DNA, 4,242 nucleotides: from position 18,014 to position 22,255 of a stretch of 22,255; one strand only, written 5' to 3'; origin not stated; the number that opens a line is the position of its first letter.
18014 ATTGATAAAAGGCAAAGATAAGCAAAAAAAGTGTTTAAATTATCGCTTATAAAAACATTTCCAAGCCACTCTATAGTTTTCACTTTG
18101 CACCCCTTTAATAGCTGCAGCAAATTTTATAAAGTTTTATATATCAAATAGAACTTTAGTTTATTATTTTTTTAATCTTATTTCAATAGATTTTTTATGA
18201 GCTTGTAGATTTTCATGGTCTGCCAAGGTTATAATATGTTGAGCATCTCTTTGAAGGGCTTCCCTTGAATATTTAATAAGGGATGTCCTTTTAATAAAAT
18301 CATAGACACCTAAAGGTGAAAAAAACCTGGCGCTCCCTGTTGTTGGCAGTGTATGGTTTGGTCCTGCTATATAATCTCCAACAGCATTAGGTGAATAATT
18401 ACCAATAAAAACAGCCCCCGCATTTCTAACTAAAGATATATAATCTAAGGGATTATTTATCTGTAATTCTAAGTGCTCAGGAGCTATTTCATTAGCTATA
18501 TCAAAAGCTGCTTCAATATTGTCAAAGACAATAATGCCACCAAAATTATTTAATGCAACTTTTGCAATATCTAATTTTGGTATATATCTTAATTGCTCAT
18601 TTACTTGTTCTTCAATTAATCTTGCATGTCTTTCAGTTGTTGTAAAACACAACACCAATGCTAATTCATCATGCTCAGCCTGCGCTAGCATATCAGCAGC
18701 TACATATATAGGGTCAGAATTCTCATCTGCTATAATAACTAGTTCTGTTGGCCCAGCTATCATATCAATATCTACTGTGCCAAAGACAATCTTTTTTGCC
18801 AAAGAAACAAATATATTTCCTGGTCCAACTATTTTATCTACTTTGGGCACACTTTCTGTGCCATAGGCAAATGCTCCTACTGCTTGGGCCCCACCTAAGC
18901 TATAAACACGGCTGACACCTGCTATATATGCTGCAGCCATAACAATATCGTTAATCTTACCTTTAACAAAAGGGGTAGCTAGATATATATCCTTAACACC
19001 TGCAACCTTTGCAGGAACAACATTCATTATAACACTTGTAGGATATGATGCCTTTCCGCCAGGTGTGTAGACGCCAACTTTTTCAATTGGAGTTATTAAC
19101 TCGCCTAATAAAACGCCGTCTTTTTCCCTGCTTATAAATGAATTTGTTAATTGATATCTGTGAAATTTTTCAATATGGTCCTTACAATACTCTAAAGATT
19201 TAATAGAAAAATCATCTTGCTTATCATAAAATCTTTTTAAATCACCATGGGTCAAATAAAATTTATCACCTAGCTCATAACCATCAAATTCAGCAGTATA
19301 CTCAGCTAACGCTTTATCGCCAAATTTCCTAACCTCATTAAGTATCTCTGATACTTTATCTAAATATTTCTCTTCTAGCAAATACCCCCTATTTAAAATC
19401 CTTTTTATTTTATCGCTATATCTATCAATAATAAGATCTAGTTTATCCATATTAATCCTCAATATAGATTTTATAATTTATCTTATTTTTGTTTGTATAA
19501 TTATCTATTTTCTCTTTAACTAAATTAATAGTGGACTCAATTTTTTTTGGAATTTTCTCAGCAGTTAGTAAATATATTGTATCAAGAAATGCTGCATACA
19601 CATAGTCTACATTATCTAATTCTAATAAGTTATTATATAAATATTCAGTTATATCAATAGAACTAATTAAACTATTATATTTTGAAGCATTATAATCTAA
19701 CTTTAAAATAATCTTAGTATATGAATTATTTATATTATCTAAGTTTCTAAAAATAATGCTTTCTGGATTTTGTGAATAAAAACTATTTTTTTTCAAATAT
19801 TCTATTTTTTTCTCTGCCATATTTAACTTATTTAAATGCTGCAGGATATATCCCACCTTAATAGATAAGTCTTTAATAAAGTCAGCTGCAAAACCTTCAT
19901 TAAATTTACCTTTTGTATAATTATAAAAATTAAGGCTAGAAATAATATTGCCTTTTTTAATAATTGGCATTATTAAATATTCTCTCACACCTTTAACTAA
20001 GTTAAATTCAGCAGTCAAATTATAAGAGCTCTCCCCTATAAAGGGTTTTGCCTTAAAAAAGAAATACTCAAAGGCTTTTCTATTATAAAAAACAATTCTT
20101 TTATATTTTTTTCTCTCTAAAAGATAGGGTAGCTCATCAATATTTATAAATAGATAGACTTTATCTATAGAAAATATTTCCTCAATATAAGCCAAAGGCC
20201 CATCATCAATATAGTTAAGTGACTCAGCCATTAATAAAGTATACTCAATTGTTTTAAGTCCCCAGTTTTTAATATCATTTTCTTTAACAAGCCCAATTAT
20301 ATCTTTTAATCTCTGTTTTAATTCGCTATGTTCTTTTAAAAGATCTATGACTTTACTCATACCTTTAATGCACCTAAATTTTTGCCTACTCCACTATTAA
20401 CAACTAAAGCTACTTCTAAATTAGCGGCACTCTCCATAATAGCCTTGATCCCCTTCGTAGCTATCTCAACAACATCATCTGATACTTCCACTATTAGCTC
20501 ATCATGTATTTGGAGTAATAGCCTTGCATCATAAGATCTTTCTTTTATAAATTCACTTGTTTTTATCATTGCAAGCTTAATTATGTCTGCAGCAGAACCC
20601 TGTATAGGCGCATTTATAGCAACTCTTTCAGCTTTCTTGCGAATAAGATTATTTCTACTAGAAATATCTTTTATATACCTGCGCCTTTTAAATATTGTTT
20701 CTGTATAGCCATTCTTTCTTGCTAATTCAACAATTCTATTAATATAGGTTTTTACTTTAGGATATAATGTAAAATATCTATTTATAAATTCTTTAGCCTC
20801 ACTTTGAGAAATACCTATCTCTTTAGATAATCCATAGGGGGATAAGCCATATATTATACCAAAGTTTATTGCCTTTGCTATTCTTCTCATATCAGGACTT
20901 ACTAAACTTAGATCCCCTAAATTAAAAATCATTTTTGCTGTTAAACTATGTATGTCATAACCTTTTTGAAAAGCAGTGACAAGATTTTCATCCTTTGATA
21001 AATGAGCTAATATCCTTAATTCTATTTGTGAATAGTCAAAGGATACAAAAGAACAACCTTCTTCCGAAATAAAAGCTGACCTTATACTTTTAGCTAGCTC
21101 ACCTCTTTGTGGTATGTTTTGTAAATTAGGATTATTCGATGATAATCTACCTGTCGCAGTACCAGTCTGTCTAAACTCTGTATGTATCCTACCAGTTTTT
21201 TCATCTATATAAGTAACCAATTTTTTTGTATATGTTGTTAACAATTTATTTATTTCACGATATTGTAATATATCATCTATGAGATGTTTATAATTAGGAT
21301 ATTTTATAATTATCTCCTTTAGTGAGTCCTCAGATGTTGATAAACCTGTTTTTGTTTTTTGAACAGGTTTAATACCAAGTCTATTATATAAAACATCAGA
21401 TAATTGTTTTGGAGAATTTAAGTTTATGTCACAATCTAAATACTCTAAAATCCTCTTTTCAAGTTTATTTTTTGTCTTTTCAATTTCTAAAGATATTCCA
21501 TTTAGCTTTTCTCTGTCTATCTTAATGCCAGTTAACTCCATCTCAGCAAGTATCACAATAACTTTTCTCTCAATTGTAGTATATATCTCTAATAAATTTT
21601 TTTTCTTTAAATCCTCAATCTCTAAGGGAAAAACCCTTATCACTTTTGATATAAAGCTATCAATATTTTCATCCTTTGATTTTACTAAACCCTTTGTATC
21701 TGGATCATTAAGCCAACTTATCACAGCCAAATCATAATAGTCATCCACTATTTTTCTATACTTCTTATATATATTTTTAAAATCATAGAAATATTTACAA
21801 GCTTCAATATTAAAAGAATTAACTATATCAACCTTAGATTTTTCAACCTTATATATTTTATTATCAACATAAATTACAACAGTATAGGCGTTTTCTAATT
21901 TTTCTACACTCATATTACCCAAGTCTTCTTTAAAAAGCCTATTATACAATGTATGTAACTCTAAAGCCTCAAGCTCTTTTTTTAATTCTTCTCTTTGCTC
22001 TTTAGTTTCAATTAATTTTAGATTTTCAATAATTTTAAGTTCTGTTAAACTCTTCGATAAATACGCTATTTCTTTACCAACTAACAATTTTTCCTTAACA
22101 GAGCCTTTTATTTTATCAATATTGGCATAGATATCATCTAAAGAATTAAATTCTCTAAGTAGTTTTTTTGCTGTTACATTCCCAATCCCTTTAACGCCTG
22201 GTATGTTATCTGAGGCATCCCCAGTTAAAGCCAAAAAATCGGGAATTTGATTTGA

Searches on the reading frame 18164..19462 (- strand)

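Call 9: search_protein_families(library=pfam, proteins=[window:18164-19462:-], max_evalue=0.001)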
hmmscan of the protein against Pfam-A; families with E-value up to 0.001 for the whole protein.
window:18164-19462:- (432 aa): 1 family
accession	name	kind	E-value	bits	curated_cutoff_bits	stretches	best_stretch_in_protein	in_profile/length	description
PF00815.25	Histidinol_dh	-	4.7e-158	526.9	27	1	30-430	8-411/411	Histidinol dehydrogenase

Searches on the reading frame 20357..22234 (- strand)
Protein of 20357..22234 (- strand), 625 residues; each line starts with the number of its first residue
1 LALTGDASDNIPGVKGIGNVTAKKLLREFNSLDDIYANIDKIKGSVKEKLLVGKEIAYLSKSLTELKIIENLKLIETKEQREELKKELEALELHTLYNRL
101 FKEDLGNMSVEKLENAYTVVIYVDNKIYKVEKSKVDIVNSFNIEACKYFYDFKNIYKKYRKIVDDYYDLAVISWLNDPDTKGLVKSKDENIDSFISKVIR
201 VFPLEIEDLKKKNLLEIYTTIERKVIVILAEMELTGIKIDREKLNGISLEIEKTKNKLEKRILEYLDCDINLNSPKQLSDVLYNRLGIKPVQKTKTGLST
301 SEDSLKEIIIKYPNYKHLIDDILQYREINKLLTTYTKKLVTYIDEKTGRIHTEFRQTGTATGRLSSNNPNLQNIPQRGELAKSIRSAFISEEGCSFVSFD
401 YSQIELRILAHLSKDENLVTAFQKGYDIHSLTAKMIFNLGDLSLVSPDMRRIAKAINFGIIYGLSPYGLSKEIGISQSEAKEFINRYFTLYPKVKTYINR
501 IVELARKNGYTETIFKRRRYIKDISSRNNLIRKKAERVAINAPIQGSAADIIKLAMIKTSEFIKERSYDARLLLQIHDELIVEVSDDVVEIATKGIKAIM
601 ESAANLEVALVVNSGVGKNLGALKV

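Call 9: search_protein_families(library=pfam, proteins=[window:20357-22234:-], max_evalue=0.001)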
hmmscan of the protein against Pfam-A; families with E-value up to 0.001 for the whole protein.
window:20357-22234:- (625 aa): 2 families
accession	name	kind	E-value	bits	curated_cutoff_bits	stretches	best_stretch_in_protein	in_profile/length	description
PF00476.26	DNA_pol_A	-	4.6e-147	490.4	34.3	1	242-620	2-379/381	DNA polymerase family A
PF01367.25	5_3_exonuc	-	5.6e-22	78.5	40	1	2-69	11-79/97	5'-3' exonuclease, C-terminal SAM fold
